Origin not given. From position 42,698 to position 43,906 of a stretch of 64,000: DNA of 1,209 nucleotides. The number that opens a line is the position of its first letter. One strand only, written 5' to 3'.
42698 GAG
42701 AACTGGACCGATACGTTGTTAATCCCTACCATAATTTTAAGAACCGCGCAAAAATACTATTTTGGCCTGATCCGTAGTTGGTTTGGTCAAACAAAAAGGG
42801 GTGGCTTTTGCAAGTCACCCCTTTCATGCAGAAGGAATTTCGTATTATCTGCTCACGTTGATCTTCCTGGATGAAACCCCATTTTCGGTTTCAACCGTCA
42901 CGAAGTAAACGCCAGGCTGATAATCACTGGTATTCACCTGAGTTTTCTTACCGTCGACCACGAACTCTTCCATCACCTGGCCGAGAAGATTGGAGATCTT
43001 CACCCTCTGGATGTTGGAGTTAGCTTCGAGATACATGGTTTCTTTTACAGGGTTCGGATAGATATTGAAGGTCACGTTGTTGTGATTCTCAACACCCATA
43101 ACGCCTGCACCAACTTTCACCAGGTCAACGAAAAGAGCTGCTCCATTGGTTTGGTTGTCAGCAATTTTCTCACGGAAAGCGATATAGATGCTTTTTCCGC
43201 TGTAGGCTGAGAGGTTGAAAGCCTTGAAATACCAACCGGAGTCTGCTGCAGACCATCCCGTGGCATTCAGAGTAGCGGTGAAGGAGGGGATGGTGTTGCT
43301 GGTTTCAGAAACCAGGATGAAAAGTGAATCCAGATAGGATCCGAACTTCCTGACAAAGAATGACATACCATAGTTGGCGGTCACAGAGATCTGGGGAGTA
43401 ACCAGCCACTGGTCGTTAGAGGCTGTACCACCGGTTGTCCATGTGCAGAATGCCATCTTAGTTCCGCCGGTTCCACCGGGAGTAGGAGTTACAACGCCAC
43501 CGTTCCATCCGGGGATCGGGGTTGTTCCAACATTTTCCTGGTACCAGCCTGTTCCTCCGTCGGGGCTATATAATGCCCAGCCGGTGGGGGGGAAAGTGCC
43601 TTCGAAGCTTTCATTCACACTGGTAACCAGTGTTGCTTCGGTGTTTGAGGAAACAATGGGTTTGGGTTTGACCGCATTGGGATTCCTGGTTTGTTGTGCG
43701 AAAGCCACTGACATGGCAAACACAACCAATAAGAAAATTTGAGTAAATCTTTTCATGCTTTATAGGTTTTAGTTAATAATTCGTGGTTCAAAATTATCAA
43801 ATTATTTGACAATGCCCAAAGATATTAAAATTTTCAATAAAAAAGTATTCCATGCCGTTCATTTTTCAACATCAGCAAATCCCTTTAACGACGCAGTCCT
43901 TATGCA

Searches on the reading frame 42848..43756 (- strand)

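Call 47: search_protein_families(library=pfam, proteins=[window:42848-43756:-], max_evalue=0.001)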
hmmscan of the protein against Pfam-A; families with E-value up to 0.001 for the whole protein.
window:42848-43756:- (303 aa): 1 family
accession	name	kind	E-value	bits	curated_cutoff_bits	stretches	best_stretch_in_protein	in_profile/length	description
PF18962.6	Por_Secre_tail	-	8.8e-13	48.8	27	1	232-299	1-73/75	Secretion system C-terminal sorting domain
